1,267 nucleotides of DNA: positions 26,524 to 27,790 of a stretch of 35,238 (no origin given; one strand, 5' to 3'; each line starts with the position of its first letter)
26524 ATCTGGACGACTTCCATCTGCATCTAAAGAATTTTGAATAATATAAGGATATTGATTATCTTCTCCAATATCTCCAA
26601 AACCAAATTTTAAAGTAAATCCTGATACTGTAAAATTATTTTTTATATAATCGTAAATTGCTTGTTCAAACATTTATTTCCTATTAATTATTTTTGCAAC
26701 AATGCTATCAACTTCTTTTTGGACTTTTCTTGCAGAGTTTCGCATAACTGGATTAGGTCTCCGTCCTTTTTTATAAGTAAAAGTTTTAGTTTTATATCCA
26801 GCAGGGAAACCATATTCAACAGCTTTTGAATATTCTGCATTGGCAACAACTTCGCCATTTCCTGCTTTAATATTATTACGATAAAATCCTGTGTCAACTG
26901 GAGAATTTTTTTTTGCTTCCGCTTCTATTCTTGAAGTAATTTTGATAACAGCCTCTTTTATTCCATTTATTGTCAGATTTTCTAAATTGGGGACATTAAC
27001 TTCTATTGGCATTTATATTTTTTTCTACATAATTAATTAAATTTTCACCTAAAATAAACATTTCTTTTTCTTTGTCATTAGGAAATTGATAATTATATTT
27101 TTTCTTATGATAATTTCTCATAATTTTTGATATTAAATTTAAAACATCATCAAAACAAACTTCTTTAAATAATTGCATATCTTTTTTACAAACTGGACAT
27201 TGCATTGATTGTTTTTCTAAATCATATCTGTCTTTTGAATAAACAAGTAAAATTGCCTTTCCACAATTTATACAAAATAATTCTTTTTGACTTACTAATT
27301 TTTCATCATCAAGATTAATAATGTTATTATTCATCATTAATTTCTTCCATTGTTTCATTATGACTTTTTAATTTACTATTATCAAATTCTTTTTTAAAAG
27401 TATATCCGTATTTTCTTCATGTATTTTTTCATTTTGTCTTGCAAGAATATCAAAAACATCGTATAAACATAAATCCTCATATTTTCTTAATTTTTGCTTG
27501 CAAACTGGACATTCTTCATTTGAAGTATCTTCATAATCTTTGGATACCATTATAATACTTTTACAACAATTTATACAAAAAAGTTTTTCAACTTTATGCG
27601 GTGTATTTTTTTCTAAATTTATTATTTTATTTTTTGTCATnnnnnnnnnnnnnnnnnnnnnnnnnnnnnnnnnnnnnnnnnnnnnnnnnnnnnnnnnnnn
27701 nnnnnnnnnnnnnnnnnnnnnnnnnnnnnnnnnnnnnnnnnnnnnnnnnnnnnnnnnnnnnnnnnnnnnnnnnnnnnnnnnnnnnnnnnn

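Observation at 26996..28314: Four-gene accessory island inserted in the head-tail joining module: basic protein, bPH-like membrane protein and a tandem pair of zinc-ribbon paralogues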

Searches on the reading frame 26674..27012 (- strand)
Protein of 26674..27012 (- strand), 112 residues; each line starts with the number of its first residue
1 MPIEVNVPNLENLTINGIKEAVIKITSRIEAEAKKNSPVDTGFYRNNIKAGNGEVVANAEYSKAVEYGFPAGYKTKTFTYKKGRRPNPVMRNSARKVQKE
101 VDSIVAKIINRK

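Call 5: search_protein_families(library=phrogs, proteins=[window:26674-27012:-], max_evalue=0.01)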
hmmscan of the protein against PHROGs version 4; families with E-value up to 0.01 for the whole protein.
window:26674-27012:- (112 aa): 3 families
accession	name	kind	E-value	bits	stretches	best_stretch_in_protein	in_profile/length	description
phrog_5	-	connector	2.4e-16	61.3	1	10-111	105-207/239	tail completion or Neck1 protein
phrog_169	-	connector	0.00024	22.1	1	18-55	149-182/275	tail completion or Neck1 protein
phrog_1929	-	connector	0.00025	22.3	1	19-68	28-84/109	head-tail connector protein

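Call 6: search_protein_families(library=pfam, proteins=[window:26674-27012:-], max_evalue=0.1)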
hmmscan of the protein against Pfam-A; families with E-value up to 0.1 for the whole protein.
window:26674-27012:- (112 aa): 1 family
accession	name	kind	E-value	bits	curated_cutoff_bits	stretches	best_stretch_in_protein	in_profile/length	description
PF04883.17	HK97-gp10_like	-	4.4e-07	31.2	21.4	1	18-68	18-78/78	Bacteriophage HK97-gp10, putative tail-component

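Call 10: find_related_loci(query=window:26674-27012:-, collection=viral_contigs, flank=6000)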
Query window:26674-27012:- (112 aa) in viral_contigs; peptide patterns used: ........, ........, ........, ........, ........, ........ (x = any residue, [..] = any of these).
14 stretches matched a pattern, but none encodes a relative of the query by tblastn (E <= 1e-3).

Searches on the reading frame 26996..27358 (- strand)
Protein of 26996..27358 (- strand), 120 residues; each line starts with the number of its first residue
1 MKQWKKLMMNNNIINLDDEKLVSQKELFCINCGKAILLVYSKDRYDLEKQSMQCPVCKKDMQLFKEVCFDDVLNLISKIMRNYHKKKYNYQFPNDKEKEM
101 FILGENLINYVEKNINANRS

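Call 5: search_protein_families(library=phrogs, proteins=[window:26996-27358:-], max_evalue=0.01)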
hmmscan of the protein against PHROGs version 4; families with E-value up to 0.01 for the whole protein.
window:26996-27358:- (120 aa): 0 families

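Call 6: search_protein_families(library=pfam, proteins=[window:26996-27358:-], max_evalue=0.1)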
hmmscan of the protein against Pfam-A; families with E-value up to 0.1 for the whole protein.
window:26996-27358:- (120 aa): 9 families
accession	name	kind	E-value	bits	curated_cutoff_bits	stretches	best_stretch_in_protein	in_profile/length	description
PF12773.13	DZR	-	0.0064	17.1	27.3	1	23-69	9-42/45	Double zinc ribbon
PF01599.25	Ribosomal_S27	-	0.012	15.9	22.3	1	15-45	6-36/44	Ribosomal protein S27a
PF24921.1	RING_XB3-XBAT31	-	0.014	15.9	50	1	28-61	21-55/57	E3 ubiquitin-protein ligase XB3/XBAT31 RING finger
PF00130.28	C1_1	-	0.014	15.6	26.5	1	25-59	10-36/53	Phorbol esters/diacylglycerol binding domain (C1 domain)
PF08271.17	Zn_Ribbon_TF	-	0.043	13.8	29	0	52-62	1-11/43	TFIIB zinc-binding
PF14634.12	zf-RING_5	-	0.053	13.9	27.9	0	27-59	23-43/43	zinc-RING finger domain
PF25165.1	DUF7828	-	0.058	13.5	25.7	0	10-40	11-41/87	Domain of unknown function (DUF7828)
PF25164.1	CoiA_N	-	0.097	12.6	26.3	0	49-63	15-29/50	Competence protein CoiA, N-terminal domain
PF13240.11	Zn_Ribbon_1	-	0.098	12.9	25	0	23-35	10-22/23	zinc-ribbon domain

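Call 11: search_dna_similar(query=window:26996-27358:-, collection=phages, mode=protein, max_evalue=1, max_rows=20)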
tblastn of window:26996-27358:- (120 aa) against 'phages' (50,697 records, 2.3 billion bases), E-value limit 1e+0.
No match.

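Call 13: find_homologous_proteins(query=window:26996-27358:-, max_evalue=0.01)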
Query window:26996-27358:- (120 aa): 1 proteins with E <= 0.01 among 4 candidates.
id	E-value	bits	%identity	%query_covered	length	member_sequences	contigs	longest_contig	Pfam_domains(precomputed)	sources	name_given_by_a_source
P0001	2.4e-67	242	100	94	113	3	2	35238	-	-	-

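Call 38: search_protein_families(library=padloc, proteins=[window:26996-27358:-], max_evalue=0.1)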
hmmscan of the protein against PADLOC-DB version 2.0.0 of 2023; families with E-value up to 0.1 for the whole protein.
window:26996-27358:- (120 aa): 0 families

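Call 58: search_protein_families(library=ncbifam, proteins=[window:26996-27358:-], max_evalue=0.1)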
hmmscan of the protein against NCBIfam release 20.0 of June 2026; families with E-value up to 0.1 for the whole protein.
window:26996-27358:- (120 aa): 3 families
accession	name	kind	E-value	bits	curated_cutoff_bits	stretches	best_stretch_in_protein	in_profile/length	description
TIGR03112.1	6_pyr_pter_rel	hypoth_equivalog_domain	0.0054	17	69.35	1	52-116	29-87/113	6-pyruvoyl tetrahydropterin synthase-related domain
NF001669.0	PRK00432.1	equivalog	0.012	15.6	54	1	3-45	4-44/58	30S ribosomal protein S27ae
NF038101.1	Trm112_arch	equivalog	0.046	13.9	77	0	52-65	9-22/59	methytransferase partner Trm112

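Call 68: predict_structure(alignment_id=A6)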
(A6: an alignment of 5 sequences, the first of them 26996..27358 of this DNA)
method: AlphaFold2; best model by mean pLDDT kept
length: 120 residues; sequences in the alignment: 5
mean_pLDDT: 71.7   pTM: 0.53
mean pLDDT of the five models: 71.7, 70.2, 70.1, 67.9, 66.1
residues with pLDDT >= 90: 2; 70-90: 63; 50-70: 46; < 50: 9
segments of 3 or more residues with pLDDT < 50: 4-8
pLDDT, mean of each block of 10 residues (from residue 1): 48 51 80 85 62 85 87 84 81 69 66 62
secondary structure, 60 per line:
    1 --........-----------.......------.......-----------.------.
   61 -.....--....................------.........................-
elements in order: H3-10 E22-28 E35-41 H69-88 H95-119

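Call 72: fold_search(model_id=the predicted structure, library=pdb)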
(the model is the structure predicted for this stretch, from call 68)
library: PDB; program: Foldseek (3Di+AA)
matches with E <= 10: 171; with E <= 0.001: 0
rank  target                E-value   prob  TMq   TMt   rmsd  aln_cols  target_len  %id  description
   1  9hny_Fe               1.6e-01  0.44  0.28  0.28  10.5        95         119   14  Mitoribosomal small subunit in complex with Mettl15 and Mettl17 (released 2025-03-26)
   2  8hvr_G                4.1e-01  0.28  0.28  0.35  13.4       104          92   15  Cryo-EM structure of AfsR-dependent transcription activation complex with afsS promoter (released 2023-12-27)
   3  8x7t_D                6.3e-01  0.77  0.30  0.06   4.3        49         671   14  MCM in the Apo state. (released 2024-01-17)
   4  6akx_A                6.3e-01  0.15  0.22  0.09  17.4       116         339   12  The Crystal structure of Human Chemokine Receptor CCR5 in complex with compound 21 (released 2018-10-24)
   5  4pog_G                7.6e-01  0.66  0.29  0.15   4.7        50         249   22  MCM-ssDNA co-crystal structure (released 2014-04-09)
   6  8rxh_Sc               7.6e-01  0.30  0.25  0.33   9.3        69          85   13  CRYO-EM STRUCTURE OF LEISHMANIA MAJOR 80S RIBOSOME WITH A/P/E-site tRNA AND mRNA : PARENTAL STRAIN (released 2024-05-15)
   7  4ywl_A                9.1e-01  0.66  0.28  0.14   4.2        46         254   26  Pyrococcus furiosus MCM N-terminal domain F179A point mutant pentameric ring (released 2015-09-23)
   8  4pof_A                9.1e-01  0.60  0.28  0.14   4.4        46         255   26  PfMCM N-terminal domain without DNA (released 2014-04-09)
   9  9fj2_C                9.7e-01  0.30  0.24  0.17  11.9        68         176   19  Rubrerythrin from Clostridium difficile P28 (released 2025-06-11)
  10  6sg9_Fe               1.0e+00  0.13  0.24  0.24   9.5        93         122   14  Head domain of the mt-SSU assemblosome from Trypanosoma brucei (released 2019-09-18)
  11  4y97_H                1.0e+00  0.10  0.20  0.14  11.7       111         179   19  Crystal Structure of human Pol alpha B-subunit in complex with C-terminal domain of catalytic subunit (released 2015-04-15)
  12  3ir9_B                1.1e+00  0.60  0.29  0.23   3.1        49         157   14  C-terminal domain of Peptide Chain Release Factor from Methanosarcina mazei. (released 2009-09-01)
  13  4ywm_A                1.1e+00  0.60  0.28  0.14   4.2        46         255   24  Pyrococcus furiosus MCM N-terminal domain beta-turn triple mutant pentameric ring (released 2015-09-23)
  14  5iy0_A                1.2e+00  0.60  0.28  0.14   4.4        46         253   24  PfMCM N-terminal domain double hexamer (released 2016-07-13)
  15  4ywm_F                1.2e+00  0.54  0.27  0.14   4.4        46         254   28  Pyrococcus furiosus MCM N-terminal domain beta-turn triple mutant pentameric ring (released 2015-09-23)
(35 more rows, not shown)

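Call 73: fold_search(model_id=the predicted structure, library=viral)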
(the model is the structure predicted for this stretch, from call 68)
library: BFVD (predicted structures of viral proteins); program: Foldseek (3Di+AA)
matches with E <= 10: 357; with E <= 0.001: 0
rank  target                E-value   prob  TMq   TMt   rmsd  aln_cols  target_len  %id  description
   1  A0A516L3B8            1.0e-02  0.99  0.33  0.42   4.9        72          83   19  (no name in the UniProt tables at hand)
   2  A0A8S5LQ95            3.9e-02  0.98  0.31  0.43   8.0        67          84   15  Zinc-ribbon domain protein [Siphoviridae sp. ctVFv13]
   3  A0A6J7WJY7            1.6e-01  0.97  0.33  0.48   6.2        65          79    8  Regulatory protein, FmdB, Zinc ribbon domain containing protein [uncultured Caudovirales phage]
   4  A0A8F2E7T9            1.7e-01  0.87  0.30  0.47   5.7        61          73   18  Helix-turn-helix DNA-binding domain protein [Streptomyces phage TunaTartare]
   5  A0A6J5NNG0            1.8e-01  0.85  0.27  0.53   5.0        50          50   22  Uncharacterized protein [uncultured Caudovirales phage]
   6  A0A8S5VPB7            1.8e-01  0.28  0.25  0.22  14.4       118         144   15  (no name in the UniProt tables at hand)
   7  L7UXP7                2.2e-01  0.54  0.29  0.42  13.3        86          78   20  Gp250.1 [Bacillus phage W.Ph.]
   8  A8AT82                2.2e-01  0.44  0.26  0.28   9.5        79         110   16  Gp58 [Listeria phage A511]
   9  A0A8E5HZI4            2.3e-01  0.97  0.29  0.48   3.1        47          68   17  (no name in the UniProt tables at hand)
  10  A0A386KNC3            2.5e-01  0.25  0.27  0.22  14.3       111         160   14  Uncharacterized protein [Acinetobacter phage vB_AbaM_B09_Aci02-2]
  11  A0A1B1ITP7            2.6e-01  0.85  0.27  0.47   4.5        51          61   22  (no name in the UniProt tables at hand)
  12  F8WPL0                3.0e-01  0.66  0.24  0.36   4.4        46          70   11  (no name in the UniProt tables at hand)
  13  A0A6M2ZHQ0            3.2e-01  0.20  0.20  0.21  10.3        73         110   19  Transcriptional regulator of DNA damage repair [Synechococcus phage S-SCSM1]
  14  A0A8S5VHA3            3.8e-01  0.84  0.31  0.42   7.1        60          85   18  Zinc-ribbon domain protein [Siphoviridae sp. ctNxi14]
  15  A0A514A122            5.2e-01  0.60  0.28  0.47   6.2        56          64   20  Uncharacterized protein [Aeromonas phage LAh_9]
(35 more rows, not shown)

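Call 90: find_related_loci(query=A6, collection=viral_contigs, flank=5000)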
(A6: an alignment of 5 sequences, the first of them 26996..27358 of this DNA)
Query A6 (120 aa) in viral_contigs; peptide patterns used: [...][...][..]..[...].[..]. (x = any residue, [..] = any of these).
144 stretches matched a pattern; 3 encode a relative of the query (tblastn E <= 1e-3); 3 distinct loci.
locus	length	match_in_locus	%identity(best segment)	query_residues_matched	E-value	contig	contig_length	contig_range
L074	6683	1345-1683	34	4-119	7e-15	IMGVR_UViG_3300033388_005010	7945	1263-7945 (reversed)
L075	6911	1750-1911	36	25-82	2e-5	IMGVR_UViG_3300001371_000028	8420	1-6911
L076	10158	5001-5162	36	25-82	2e-5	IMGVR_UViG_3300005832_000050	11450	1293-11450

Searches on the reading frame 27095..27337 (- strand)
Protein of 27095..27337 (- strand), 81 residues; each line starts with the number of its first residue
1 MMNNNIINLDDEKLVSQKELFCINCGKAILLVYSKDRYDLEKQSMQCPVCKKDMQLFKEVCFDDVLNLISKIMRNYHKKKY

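Call 47: search_protein_representatives(alignment_id=A4)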
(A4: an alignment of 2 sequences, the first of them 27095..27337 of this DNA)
Query: 2 sequences, 81 profile positions. Proteins with E-value up to 0.001 (for the whole library): 5; up to 1e-10: 2; up to 1e-30: 2. The best 5 are listed.
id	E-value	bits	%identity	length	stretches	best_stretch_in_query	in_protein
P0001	6.7e-42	157.5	-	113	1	1-81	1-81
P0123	6.3e-37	141.6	-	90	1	1-79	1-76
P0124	5.0e-09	52.2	-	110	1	5-81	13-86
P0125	8.6e-07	45.0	-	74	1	4-75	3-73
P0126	4.1e-05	39.6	-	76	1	5-73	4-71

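Call 50: find_encoding_contigs(protein=P0124, flank=8000, max_places=3)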
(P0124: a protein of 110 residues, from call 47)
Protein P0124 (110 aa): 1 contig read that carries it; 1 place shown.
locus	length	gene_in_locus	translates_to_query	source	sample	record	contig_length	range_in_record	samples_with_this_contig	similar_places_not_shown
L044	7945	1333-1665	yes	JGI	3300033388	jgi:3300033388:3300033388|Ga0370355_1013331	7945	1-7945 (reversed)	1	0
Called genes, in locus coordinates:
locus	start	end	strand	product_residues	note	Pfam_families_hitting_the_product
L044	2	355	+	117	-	?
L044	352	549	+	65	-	-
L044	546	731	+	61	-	-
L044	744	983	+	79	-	-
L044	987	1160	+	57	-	-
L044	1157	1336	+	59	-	-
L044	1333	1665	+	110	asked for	-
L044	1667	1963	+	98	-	-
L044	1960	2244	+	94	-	-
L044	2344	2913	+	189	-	-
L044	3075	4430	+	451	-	PF04466:Terminase_3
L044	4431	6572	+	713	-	-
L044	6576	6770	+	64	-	-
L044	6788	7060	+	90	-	-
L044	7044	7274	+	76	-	-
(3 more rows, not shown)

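Call 52: find_encoding_contigs(protein=P0125, flank=8000, max_places=3)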
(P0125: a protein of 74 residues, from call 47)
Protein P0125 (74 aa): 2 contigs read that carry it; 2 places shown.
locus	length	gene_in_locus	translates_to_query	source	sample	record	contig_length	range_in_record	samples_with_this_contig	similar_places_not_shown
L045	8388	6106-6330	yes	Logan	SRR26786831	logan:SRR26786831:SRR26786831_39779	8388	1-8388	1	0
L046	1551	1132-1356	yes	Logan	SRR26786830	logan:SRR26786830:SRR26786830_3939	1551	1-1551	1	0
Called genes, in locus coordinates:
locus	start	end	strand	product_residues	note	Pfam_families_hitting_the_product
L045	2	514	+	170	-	?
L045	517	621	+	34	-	-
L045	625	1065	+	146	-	PF09643:YopX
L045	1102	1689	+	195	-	PF03837:RecT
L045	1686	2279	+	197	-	PF09588:YqaJ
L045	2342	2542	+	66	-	-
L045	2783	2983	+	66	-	-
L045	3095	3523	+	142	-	PF00436:SSB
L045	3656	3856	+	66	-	-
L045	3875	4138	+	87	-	-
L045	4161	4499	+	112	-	PF10073:GapR_DNA-bd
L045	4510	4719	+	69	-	-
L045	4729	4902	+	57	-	-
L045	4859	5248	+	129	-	-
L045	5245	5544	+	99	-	-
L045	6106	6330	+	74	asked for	-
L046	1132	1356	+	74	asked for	-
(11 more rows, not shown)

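Call 53: find_encoding_contigs(protein=P0126, flank=8000, max_places=3)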
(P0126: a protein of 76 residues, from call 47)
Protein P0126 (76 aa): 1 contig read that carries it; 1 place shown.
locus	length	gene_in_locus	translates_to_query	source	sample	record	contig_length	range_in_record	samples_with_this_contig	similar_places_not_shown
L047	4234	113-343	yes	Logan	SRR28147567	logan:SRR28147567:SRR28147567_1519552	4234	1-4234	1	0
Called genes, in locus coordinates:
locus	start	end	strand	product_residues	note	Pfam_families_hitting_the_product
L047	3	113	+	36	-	?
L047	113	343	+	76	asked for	-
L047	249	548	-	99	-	-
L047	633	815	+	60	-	-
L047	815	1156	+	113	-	-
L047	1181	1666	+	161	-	-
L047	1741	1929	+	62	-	-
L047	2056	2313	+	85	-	-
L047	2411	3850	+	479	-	PF03237:Terminase_6N (weak)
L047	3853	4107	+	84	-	-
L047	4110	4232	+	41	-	?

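Call 58: search_protein_families(library=ncbifam, proteins=[P0124, P0125], max_evalue=0.1)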
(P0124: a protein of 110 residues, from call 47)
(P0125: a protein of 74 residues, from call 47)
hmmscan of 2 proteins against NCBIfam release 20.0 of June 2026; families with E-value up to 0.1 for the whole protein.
P0124 (110 aa): 1 family
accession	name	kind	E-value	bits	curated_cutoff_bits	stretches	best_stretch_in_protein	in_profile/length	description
NF033497.1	rubre_like_arch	subfamily_domain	0.078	12.7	32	0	50-59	1-10/34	rubrerythrin-like domain-containing protein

P0125 (74 aa): 9 families
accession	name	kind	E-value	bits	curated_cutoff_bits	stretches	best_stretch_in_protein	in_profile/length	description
TIGR04165.1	methano_modCys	hypoth_equivalog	7.6e-05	22.9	60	0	40-51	5-16/50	TIGR04165 family Cys-rich peptide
NF011482.0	PRK14892.1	equivalog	0.00037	20.4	109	1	23-55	23-55/101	putative transcription elongation factor Elf1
NF041913.1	HVO_2142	equivalog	0.0031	17.4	90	0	14-31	4-21/48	HVO_2142 family zinc finger protein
TIGR02605.1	CxxC_CxxC_SSSS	subfamily_domain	0.0039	17.2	31.3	1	24-50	8-34/52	FmdB family zinc ribbon protein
TIGR00373.1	TIGR00373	equivalog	0.013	14.9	149.5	1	24-56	112-142/162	transcription factor E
NF047912.1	ECs_2282_CxxC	subfamily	0.032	14.1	37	0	11-31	17-37/60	ECs_2282 family putative zinc-binding protein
NF041912.1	HVO_0758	equivalog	0.039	13.9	70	1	22-50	21-50/55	HVO_0758 family zinc finger protein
TIGR00155.1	pqiA_fam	subfamily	0.06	12.4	260.35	1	14-59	6-50/403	PqiA/YebS family transporter subunit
TIGR00515.1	accD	equivalog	0.099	12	317.45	1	7-55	9-58/285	acetyl-CoA carboxylase, carboxyltransferase subunit beta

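Call 81: search_protein_families(library=phrogs, proteins=[P0124, P0125, P0126], max_evalue=0.05)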
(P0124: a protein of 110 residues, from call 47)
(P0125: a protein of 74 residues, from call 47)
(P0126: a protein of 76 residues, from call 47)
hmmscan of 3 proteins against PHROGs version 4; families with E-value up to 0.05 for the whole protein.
P0124 (110 aa): 1 family
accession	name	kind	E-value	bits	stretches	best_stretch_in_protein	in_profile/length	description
phrog_5602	-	unknown function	0.0035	18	1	30-60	21-53/60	-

P0125 (74 aa): 7 families
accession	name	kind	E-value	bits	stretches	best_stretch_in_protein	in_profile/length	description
phrog_10312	-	unknown function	0.00086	20.4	1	13-48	95-131/142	-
phrog_6417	-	other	0.006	17.5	1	17-49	3-34/68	translational regulator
phrog_6422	-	moron, auxiliary metabolic gene and host takeover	0.011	17.1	1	20-57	6-45/120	Lar-like restriction alleviation protein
phrog_17723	-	unknown function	0.018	16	0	41-54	3-17/47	-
phrog_4852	-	unknown function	0.018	15.8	1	18-53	10-40/194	-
phrog_22543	-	unknown function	0.019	16.4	1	17-52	61-97/105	-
phrog_9414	-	unknown function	0.028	15.4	0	23-60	6-44/71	-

P0126 (76 aa): 4 families
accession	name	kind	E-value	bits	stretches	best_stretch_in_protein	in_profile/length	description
phrog_20216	-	unknown function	0.022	16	1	42-74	22-54/84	-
phrog_32502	-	unknown function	0.022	15.9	1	37-63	8-34/76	-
phrog_1305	-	DNA, RNA and nucleotide metabolism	0.028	14.8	0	35-57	9-31/226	DNA binding protein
phrog_34160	-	unknown function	0.035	15.2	0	30-61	121-152/197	-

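Call 82: search_protein_families(library=pfam, proteins=[P0124, P0125, P0126], max_evalue=0.05)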
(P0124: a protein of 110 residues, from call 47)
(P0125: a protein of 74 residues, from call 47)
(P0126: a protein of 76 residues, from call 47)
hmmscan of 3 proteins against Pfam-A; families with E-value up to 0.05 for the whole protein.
P0124 (110 aa): 4 families
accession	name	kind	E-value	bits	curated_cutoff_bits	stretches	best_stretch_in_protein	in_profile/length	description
PF24485.1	zf-C2H2_DHX34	-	0.0011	19.4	27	0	49-59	1-11/25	DHX34-like, C2H2-type zinc finger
PF12773.13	DZR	-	0.012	16.2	27.3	1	25-60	10-35/45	Double zinc ribbon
PF14634.12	zf-RING_5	-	0.019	15.4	27.9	1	25-57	19-43/43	zinc-RING finger domain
PF13920.12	zf-C3HC4_3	-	0.02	15.1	27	1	25-61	19-48/49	Zinc finger, C3HC4 type (RING finger)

P0125 (74 aa): 11 families
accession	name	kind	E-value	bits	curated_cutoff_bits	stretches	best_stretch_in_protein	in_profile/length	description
PF09723.15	Zn_ribbon_8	-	0.0036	17.7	34.4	1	24-51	8-36/41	Zinc ribbon domain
PF01155.25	HypA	-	0.0053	17.2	28.9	1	20-51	69-95/112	Hydrogenase/urease nickel incorporation, metallochaperone, hypA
PF23081.1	HTH_KIF26A_B_1st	-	0.019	15.6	27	1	22-58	2-38/85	Kinesin-like protein KIF26A/B, tri-helical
PF07191.17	Zn_ribbon_6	-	0.022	15.2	25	1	19-56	14-43/67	Double zinc ribbon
PF19134.6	DUF5817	-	0.023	15.1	31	1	24-54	6-33/57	Domain of unknown function (DUF5817)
PF14369.11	Zn_ribbon_19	-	0.027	15.1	30.8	0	22-49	3-28/35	zinc-ribbon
PF10122.14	Zn_ribbon_Com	-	0.033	14.1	22.9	1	20-52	3-36/52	Mu-like prophage protein Com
PF21398.2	PG_binding_5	-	0.039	14.4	24.1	0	11-38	11-38/67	Putative peptidoglycan-binding domain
PF13005.12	zf-IS66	-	0.041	14.7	27.3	0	43-58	2-14/46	zinc-finger binding domain of transposase IS66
PF25165.1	DUF7828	-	0.042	14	25.7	0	11-38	17-44/87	Domain of unknown function (DUF7828)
PF13408.12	Zn_ribbon_recom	-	0.044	14.6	25.3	0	44-69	7-31/58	Recombinase zinc beta ribbon domain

P0126 (76 aa): 7 families
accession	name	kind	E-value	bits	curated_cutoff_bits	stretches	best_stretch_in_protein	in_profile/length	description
PF10601.15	zf-LITAF-like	-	0.0024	18.4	23.8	0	24-53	39-67/70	LITAF-like zinc ribbon domain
PF18439.7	zf_UBZ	-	0.0054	16.8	25.6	0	43-55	3-15/32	Ubiquitin-Binding Zinc Finger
PF01155.25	HypA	-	0.0059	17.1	28.9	1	20-53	69-97/112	Hydrogenase/urease nickel incorporation, metallochaperone, hypA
PF14369.11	Zn_ribbon_19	-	0.011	16.3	30.8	1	23-50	4-29/35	zinc-ribbon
PF12773.13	DZR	-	0.016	15.8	27.3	1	23-53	14-35/45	Double zinc ribbon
PF23455.1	DUF7129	-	0.022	14.9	30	0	24-54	14-39/45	Domain of unknown function (DUF7129)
PF09723.15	Zn_ribbon_8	-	0.028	14.9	34.4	0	24-51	8-36/41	Zinc ribbon domain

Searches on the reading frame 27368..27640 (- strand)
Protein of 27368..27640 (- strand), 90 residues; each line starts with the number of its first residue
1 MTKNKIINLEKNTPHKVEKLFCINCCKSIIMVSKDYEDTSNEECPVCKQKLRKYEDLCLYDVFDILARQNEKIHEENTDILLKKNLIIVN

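Call 5: search_protein_families(library=phrogs, proteins=[window:27368-27640:-], max_evalue=0.01)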
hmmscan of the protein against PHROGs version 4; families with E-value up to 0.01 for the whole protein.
window:27368-27640:- (90 aa): 1 family
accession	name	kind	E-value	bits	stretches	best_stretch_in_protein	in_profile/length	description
phrog_6422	-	moron, auxiliary metabolic gene and host takeover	0.0063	17.9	1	18-56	6-45/120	Lar-like restriction alleviation protein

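Call 6: search_protein_families(library=pfam, proteins=[window:27368-27640:-], max_evalue=0.1)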
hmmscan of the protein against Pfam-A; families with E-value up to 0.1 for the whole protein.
window:27368-27640:- (90 aa): 0 families

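Call 38: search_protein_families(library=padloc, proteins=[window:27368-27640:-], max_evalue=0.1)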
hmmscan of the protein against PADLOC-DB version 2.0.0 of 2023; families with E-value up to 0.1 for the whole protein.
window:27368-27640:- (90 aa): 1 family
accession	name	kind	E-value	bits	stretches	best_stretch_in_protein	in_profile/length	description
PDLC03862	LmuB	-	0.032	10.6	1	24-79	313-371/643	-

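Call 58: search_protein_families(library=ncbifam, proteins=[window:27368-27640:-], max_evalue=0.1)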
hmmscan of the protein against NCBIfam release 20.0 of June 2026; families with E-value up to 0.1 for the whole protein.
window:27368-27640:- (90 aa): 0 families
